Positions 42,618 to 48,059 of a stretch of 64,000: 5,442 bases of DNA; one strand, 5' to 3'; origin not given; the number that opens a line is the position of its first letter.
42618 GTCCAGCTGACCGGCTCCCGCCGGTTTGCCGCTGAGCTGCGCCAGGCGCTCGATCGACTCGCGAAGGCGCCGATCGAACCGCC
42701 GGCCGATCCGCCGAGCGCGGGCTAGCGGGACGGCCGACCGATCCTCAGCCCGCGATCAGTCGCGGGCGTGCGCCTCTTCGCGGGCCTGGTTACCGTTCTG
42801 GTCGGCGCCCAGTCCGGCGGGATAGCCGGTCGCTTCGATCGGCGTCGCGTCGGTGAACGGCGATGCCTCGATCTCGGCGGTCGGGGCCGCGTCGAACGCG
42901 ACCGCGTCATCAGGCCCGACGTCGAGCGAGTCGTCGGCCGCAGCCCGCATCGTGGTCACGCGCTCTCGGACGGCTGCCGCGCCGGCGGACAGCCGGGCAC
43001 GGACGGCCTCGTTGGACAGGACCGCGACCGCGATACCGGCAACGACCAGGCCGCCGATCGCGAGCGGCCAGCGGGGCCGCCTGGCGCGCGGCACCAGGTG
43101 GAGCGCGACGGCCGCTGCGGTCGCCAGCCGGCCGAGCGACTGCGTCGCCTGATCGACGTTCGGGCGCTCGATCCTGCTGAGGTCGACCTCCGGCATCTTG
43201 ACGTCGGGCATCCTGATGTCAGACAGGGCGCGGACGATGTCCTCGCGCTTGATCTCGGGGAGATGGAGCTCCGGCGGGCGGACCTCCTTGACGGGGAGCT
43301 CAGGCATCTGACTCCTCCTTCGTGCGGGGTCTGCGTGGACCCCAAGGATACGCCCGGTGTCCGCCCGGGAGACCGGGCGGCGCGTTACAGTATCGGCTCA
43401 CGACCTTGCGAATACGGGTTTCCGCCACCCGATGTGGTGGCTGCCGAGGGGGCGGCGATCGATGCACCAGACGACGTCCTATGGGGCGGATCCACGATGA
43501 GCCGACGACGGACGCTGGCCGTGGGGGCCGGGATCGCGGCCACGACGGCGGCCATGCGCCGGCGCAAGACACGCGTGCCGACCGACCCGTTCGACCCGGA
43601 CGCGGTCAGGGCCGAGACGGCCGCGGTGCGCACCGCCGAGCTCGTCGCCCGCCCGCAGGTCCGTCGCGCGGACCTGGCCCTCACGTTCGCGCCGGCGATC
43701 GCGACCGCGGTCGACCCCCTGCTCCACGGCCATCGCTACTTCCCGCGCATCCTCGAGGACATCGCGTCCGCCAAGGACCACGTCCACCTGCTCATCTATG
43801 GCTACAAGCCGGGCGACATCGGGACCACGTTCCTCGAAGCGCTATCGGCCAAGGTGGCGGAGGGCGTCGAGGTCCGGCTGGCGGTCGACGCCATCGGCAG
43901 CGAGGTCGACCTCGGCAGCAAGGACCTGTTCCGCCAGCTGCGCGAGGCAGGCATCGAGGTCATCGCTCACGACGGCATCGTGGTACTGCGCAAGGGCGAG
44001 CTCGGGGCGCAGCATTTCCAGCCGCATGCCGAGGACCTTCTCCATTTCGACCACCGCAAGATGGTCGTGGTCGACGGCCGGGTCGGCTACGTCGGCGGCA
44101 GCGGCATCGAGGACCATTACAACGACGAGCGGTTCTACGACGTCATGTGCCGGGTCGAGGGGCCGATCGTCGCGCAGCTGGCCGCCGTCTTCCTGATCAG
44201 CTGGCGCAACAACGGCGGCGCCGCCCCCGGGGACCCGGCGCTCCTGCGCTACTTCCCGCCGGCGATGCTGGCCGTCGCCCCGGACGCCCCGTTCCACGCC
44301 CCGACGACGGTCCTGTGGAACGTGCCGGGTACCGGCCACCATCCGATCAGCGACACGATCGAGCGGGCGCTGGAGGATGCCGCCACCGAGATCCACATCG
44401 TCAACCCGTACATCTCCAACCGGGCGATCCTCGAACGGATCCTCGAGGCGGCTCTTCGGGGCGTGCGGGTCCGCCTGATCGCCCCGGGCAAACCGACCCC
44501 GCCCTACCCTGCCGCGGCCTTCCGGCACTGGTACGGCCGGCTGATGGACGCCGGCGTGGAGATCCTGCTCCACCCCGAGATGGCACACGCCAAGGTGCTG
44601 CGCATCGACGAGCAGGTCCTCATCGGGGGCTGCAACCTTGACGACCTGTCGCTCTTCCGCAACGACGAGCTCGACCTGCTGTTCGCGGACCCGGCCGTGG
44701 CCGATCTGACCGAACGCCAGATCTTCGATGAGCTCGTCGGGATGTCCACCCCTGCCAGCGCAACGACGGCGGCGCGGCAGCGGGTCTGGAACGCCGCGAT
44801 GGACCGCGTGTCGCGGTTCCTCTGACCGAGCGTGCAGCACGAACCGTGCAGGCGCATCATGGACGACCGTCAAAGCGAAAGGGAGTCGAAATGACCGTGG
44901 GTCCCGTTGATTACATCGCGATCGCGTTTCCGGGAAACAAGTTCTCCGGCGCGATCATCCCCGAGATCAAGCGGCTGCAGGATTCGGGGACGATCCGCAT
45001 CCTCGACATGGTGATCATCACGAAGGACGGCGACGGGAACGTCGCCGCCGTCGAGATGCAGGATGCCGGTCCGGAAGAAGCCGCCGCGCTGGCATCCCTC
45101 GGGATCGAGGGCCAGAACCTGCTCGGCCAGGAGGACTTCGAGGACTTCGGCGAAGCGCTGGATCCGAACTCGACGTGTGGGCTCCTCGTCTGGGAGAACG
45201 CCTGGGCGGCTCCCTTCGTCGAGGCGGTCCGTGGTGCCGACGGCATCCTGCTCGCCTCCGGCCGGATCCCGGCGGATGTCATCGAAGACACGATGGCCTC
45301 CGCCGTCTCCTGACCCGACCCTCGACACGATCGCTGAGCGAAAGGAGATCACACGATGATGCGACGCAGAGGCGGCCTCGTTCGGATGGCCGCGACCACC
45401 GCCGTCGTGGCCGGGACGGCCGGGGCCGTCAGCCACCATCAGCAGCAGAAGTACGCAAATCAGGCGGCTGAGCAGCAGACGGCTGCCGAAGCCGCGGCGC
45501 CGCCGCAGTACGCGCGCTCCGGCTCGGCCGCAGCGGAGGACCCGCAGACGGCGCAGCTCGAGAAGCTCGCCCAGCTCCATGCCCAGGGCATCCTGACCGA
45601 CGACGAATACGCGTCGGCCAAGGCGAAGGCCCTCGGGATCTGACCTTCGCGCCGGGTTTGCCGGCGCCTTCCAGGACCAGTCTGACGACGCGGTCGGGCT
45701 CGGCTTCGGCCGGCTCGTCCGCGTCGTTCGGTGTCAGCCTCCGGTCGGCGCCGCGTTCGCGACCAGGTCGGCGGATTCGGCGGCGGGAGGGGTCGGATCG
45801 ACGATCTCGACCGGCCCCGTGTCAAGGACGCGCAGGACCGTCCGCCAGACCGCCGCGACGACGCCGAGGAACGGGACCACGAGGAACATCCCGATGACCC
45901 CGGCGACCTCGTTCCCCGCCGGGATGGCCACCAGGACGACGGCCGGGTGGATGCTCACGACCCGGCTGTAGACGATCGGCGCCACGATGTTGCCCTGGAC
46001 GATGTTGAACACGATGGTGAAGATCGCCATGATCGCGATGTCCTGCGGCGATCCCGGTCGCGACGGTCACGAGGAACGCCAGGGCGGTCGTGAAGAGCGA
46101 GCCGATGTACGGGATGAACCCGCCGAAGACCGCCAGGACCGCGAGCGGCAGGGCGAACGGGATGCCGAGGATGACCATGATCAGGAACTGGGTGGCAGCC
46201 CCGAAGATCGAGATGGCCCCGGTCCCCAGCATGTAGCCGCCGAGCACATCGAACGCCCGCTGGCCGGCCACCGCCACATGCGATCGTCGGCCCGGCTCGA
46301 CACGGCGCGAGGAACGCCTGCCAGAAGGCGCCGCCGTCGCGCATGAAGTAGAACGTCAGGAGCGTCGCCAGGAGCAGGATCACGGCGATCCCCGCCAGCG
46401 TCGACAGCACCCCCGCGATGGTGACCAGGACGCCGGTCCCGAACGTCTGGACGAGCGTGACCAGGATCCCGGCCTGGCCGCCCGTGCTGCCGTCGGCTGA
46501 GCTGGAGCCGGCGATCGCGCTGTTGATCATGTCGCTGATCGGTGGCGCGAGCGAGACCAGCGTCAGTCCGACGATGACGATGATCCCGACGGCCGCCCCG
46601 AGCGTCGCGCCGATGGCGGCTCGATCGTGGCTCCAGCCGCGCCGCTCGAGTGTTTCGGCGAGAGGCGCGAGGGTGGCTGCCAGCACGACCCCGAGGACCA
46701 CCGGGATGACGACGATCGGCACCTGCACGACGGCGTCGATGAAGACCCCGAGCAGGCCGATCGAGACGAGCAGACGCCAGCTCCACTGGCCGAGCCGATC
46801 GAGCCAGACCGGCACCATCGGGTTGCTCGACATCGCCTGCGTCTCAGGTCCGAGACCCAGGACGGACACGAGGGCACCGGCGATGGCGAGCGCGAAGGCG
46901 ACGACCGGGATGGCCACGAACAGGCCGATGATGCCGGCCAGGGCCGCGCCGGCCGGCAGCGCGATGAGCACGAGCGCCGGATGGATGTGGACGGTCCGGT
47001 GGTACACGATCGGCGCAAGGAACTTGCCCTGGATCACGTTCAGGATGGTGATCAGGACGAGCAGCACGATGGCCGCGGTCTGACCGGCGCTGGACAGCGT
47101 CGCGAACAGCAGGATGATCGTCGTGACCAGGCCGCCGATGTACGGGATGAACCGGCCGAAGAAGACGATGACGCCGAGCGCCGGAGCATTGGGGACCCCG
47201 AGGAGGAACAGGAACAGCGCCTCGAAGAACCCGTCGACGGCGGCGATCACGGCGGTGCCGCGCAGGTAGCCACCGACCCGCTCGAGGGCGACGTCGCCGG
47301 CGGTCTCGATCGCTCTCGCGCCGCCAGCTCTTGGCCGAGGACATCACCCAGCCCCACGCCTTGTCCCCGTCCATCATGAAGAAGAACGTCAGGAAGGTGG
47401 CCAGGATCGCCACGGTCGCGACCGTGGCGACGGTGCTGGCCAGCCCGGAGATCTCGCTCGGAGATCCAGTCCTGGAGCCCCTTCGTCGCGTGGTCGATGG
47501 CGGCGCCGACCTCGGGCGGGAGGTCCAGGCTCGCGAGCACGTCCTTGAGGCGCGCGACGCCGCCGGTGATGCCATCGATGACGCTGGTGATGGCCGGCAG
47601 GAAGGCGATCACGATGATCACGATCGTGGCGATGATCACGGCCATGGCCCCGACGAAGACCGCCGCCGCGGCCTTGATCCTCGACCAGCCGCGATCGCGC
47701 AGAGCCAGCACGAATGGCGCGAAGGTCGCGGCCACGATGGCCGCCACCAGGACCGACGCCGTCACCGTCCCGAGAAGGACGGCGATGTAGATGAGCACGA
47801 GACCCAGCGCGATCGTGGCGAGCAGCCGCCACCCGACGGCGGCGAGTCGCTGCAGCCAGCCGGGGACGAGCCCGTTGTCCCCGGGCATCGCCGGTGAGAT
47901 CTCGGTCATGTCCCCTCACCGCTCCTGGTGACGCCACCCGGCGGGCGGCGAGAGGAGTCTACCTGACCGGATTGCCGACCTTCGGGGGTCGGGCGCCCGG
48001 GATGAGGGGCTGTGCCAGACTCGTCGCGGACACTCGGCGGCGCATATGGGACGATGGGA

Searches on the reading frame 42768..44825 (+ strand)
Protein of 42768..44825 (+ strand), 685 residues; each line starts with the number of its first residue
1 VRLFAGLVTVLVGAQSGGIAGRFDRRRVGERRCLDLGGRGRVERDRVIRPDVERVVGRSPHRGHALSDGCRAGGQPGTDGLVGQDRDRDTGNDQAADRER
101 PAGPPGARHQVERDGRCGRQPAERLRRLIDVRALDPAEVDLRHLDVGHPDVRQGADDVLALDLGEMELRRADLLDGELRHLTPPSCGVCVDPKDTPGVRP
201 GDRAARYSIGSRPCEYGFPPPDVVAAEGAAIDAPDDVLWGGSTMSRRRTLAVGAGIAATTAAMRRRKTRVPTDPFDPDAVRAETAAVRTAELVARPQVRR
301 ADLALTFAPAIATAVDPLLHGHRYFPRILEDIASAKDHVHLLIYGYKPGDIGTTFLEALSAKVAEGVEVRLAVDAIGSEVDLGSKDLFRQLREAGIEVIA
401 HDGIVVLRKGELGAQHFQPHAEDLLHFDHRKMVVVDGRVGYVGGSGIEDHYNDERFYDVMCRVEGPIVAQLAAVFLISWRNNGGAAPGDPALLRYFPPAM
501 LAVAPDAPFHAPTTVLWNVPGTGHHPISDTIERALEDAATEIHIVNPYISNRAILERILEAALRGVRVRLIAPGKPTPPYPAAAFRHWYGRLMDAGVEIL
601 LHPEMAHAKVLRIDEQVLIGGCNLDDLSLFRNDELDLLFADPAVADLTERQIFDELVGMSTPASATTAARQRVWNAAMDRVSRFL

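Call 35: search_protein_families(library=pfam, proteins=[window:42768-44825:+], max_evalue=0.001)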
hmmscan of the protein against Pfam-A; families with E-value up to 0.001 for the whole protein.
window:42768-44825:+ (685 aa): 2 families
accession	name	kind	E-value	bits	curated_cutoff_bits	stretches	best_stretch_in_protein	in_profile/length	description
PF13091.12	PLDc_2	-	1.5e-30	106.1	27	2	533-651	3-127/132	PLD-like domain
PF00614.28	PLDc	-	4.2e-07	30.1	21.9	1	428-445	5-22/28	Phospholipase D Active site motif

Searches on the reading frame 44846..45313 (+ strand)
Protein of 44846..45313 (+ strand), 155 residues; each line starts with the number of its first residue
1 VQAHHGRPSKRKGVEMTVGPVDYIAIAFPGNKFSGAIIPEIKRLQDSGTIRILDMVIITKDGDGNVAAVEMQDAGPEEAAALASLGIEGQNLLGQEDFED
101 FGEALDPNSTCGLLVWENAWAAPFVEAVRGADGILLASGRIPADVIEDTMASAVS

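Call 35: search_protein_families(library=pfam, proteins=[window:44846-45313:+], max_evalue=0.001)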
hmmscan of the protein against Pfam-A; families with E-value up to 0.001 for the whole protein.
window:44846-45313:+ (155 aa): 1 family
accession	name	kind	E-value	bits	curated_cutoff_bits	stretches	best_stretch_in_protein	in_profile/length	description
PF19850.4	DUF6325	-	1.1e-12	48.7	23.4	1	18-154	2-136/141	Family of unknown function (DUF6325)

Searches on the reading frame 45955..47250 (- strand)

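Call 35: search_protein_families(library=pfam, proteins=[window:45955-47250:-], max_evalue=0.001)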
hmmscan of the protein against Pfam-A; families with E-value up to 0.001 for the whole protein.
window:45955-47250:- (431 aa): 1 family
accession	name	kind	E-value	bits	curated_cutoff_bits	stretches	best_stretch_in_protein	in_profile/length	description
PF01594.21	AI-2E_transport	-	4.7e-28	98.8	34.3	2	2-126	201-325/327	AI-2E family transporter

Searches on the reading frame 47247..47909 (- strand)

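Call 35: search_protein_families(library=pfam, proteins=[window:47247-47909:-], max_evalue=0.001)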
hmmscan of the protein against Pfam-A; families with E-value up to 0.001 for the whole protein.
window:47247-47909:- (220 aa): 1 family
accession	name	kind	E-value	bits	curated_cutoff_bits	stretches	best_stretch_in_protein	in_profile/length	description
PF01594.21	AI-2E_transport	-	3.8e-06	26.8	34.3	1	27-129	2-101/327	AI-2E family transporter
